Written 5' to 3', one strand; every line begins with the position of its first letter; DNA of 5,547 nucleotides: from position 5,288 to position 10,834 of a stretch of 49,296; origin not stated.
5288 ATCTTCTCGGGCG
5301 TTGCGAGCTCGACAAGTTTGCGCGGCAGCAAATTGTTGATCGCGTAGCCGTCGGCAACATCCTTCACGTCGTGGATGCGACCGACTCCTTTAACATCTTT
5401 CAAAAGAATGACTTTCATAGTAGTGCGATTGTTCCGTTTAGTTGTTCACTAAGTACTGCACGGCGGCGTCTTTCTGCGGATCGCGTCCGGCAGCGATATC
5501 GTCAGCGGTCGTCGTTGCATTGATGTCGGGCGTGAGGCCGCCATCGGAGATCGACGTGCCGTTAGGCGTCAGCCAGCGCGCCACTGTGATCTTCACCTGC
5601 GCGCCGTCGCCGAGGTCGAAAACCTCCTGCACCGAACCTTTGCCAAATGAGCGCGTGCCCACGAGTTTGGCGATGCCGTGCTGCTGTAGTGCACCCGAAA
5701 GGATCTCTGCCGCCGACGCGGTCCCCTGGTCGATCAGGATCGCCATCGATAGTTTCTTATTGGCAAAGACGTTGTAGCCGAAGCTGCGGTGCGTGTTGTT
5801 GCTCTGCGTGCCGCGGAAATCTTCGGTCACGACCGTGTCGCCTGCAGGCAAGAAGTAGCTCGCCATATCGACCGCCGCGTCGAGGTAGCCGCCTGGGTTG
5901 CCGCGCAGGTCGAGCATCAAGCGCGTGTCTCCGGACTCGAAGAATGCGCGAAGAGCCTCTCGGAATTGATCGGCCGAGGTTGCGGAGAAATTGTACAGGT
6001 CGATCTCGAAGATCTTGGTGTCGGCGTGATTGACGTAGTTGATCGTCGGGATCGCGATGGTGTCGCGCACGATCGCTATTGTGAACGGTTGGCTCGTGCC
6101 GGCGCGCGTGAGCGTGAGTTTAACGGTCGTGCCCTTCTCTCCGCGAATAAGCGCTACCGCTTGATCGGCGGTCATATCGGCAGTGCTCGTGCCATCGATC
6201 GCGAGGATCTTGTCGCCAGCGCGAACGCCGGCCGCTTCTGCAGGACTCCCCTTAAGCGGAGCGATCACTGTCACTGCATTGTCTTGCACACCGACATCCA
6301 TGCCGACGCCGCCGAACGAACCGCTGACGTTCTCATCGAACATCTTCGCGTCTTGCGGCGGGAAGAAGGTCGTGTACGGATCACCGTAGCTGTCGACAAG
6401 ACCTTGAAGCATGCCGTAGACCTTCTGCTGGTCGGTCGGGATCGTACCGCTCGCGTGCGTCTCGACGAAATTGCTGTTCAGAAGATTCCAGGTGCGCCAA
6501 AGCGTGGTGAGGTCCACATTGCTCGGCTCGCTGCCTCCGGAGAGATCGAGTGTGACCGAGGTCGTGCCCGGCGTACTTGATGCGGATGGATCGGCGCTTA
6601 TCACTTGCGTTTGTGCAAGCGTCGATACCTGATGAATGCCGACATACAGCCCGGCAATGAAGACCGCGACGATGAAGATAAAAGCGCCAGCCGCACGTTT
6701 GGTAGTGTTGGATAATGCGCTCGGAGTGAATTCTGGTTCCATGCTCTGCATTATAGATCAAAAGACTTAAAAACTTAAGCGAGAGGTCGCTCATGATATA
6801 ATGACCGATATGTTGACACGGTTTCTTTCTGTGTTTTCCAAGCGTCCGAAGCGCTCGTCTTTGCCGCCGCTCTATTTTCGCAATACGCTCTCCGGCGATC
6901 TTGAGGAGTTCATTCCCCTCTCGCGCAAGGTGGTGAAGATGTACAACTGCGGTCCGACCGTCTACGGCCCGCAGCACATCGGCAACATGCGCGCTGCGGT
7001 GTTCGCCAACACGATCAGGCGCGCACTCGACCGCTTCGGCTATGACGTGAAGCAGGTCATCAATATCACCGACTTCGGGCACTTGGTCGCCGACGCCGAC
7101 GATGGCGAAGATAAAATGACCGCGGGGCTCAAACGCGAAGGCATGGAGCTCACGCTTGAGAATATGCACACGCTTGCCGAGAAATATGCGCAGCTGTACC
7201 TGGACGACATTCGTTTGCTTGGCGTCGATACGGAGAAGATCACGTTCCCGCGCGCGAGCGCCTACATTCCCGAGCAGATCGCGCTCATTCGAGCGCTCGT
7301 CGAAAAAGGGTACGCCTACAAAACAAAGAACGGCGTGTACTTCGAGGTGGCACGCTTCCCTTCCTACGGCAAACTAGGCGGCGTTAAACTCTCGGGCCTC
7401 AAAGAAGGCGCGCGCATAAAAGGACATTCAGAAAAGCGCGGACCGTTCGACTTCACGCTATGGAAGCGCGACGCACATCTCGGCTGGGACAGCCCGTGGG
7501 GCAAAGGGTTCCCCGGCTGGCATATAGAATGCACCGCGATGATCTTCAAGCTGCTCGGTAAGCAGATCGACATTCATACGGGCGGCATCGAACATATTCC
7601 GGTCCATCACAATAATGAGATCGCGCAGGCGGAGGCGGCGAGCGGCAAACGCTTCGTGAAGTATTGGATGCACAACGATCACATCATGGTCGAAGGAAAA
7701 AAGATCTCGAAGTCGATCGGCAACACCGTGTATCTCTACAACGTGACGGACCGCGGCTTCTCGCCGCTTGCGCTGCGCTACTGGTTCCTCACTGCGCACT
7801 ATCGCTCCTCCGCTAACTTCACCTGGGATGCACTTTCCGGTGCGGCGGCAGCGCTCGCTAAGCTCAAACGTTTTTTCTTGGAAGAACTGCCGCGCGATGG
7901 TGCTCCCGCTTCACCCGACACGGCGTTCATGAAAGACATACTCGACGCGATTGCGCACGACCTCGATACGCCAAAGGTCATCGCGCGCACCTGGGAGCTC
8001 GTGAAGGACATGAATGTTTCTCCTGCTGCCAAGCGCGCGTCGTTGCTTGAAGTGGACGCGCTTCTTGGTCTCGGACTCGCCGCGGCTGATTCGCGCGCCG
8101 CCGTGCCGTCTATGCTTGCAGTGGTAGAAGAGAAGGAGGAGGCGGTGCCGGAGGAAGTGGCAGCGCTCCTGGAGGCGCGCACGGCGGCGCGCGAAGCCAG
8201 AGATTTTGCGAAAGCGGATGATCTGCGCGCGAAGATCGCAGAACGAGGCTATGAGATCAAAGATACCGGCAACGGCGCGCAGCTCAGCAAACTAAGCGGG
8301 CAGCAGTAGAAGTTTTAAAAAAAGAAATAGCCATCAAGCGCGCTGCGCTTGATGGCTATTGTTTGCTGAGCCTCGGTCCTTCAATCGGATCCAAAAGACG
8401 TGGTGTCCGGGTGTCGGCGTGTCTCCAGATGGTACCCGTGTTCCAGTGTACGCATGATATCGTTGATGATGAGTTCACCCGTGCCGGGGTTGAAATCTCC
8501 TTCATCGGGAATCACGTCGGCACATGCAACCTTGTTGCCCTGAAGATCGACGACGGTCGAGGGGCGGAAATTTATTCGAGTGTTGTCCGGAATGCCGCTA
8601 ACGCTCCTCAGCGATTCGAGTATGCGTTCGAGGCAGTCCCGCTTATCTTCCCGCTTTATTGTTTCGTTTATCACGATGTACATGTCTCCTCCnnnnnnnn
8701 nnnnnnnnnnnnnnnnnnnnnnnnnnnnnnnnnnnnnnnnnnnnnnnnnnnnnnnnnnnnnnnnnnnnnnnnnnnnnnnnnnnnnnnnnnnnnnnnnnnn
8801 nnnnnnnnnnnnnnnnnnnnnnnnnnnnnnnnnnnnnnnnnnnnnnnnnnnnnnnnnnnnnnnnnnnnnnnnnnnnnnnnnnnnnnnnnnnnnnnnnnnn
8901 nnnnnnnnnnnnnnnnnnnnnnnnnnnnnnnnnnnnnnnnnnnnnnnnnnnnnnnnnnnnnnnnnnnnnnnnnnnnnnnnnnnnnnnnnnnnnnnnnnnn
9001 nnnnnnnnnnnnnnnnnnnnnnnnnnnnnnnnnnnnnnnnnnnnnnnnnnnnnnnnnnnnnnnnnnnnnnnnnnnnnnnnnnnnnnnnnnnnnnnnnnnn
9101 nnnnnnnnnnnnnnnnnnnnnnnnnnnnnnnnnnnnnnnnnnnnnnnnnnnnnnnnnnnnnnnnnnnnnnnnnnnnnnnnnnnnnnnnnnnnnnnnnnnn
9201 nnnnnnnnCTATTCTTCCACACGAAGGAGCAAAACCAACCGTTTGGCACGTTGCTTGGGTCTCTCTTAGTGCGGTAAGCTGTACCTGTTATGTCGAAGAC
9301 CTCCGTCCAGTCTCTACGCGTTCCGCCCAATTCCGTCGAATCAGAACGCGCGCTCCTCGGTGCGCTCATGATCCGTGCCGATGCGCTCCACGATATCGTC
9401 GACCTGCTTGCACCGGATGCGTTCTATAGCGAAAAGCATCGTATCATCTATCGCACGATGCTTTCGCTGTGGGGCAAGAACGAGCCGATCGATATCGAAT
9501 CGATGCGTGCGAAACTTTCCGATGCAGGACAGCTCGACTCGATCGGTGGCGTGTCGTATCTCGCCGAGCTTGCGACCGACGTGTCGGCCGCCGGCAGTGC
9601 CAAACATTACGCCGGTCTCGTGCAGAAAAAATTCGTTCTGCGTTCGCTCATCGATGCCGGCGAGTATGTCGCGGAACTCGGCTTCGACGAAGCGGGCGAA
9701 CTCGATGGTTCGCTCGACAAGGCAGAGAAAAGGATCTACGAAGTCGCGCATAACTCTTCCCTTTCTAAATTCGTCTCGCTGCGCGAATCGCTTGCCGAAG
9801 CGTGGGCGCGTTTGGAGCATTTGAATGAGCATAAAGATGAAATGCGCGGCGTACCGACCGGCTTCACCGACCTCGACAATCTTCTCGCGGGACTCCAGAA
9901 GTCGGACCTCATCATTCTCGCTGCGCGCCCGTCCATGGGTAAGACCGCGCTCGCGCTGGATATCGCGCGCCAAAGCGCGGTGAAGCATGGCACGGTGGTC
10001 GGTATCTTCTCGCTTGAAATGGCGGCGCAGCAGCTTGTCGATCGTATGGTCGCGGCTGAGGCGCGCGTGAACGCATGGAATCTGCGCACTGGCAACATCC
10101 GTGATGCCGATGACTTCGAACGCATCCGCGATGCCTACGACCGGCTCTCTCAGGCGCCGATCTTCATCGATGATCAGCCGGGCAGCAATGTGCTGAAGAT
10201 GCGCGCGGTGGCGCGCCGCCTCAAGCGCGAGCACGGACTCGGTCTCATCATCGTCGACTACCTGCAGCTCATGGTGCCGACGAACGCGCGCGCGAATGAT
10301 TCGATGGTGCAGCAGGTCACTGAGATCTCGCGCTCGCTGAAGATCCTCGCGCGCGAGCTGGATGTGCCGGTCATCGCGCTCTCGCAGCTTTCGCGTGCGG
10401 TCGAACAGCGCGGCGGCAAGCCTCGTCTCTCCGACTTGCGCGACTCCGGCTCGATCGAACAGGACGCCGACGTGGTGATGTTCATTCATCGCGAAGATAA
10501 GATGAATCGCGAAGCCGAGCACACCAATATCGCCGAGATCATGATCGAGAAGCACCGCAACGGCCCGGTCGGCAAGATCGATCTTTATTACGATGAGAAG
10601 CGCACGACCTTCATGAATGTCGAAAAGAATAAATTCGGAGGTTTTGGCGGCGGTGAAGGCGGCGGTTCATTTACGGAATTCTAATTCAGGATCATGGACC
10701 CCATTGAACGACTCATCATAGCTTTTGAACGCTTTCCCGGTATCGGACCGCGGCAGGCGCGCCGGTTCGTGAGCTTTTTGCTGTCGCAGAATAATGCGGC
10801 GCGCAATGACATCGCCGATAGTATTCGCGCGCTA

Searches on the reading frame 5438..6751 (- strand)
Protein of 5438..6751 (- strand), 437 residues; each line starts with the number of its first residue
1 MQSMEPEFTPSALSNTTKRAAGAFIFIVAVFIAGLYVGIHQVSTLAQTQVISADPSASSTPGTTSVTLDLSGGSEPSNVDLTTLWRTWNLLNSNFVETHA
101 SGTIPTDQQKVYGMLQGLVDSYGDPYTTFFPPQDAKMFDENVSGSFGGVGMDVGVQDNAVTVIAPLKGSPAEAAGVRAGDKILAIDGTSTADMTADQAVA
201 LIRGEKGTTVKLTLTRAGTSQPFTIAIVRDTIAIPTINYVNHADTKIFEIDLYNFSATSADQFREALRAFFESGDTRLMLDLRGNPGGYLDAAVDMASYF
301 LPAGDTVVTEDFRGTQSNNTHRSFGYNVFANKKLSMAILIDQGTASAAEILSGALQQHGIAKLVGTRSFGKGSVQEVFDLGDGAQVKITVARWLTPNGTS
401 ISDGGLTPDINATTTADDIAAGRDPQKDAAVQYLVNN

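Call 18: search_protein_families(library=pfam, proteins=[window:5438-6751:-], max_evalue=0.01)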
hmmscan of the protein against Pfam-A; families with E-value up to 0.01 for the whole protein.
window:5438-6751:- (437 aa): 5 families
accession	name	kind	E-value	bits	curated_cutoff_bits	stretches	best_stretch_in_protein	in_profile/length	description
PF03572.23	Peptidase_S41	-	9.3e-46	155.9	24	1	250-411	5-164/165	Peptidase family S41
PF17820.7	PDZ_6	-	1.1e-14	54.3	27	1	163-216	3-54/54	PDZ domain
PF00595.29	PDZ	-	2.5e-13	50.6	23.2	1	148-214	11-80/81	PDZ domain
PF13180.12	PDZ_2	-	7.4e-12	45.8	27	1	148-226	2-79/80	PDZ domain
PF14685.13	PDZ_Tricorn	-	0.00082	19.8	25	1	167-218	29-80/88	Tricorn protease PDZ domain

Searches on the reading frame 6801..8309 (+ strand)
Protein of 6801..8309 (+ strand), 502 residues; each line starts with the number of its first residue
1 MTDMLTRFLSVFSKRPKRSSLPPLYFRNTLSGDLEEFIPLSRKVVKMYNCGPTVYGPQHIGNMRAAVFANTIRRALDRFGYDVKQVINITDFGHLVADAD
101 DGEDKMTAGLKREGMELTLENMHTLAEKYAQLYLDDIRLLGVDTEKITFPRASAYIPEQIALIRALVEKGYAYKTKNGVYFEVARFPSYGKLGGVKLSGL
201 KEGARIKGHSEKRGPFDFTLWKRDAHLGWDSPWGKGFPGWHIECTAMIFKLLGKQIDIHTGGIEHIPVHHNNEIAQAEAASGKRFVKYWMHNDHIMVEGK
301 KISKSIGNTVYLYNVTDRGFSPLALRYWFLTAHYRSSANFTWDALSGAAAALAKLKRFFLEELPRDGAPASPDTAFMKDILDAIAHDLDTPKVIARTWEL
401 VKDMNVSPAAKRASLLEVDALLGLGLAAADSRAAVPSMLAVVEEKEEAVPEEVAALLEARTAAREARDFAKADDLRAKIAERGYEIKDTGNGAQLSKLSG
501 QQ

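Call 18: search_protein_families(library=pfam, proteins=[window:6801-8309:+], max_evalue=0.01)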
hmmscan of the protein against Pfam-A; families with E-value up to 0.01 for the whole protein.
window:6801-8309:+ (502 aa): 5 families
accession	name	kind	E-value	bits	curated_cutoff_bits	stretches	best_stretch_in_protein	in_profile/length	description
PF01406.26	tRNA-synt_1e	-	9.3e-89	298.2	27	1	38-347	3-298/301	tRNA synthetases class I (C) catalytic domain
PF09334.17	tRNA-synt_1g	-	1.4e-07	31.1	20.1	1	275-345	301-371/391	tRNA synthetases class I (M)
PF23493.1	CysS_C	-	2.3e-07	31.2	23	1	448-492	3-47/51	Cysteinyl-tRNA ligase anticodon binding domain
PF01921.24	tRNA-synt_1f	-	1.7e-05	24.3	27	1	48-92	26-70/360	tRNA synthetases class I (K)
PF00133.28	tRNA-synt_1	-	0.00024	20.4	22.7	0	297-339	371-412/414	tRNA synthetases class I (I, L, M and V)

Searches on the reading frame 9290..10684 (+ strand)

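Call 18: search_protein_families(library=pfam, proteins=[window:9290-10684:+], max_evalue=0.01)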
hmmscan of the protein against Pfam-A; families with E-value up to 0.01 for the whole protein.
window:9290-10684:+ (464 aa): 5 families
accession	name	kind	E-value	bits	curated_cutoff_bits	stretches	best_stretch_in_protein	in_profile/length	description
PF03796.21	DnaB_C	-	2.7e-102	342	27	1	187-443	1-255/255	DnaB-like helicase C terminal domain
PF00772.26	DnaB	-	1.8e-29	102.3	23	1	12-112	2-102/103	DnaB-like helicase N terminal domain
PF13481.12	AAA_25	-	3.7e-13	50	27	1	184-366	11-189/195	AAA domain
PF06745.19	ATPase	-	0.00075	19.4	26.6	1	188-263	1-77/231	KaiC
PF20720.3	nSTAND3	-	0.0015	18.7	27.2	0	199-308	11-86/155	Novel STAND NTPase 3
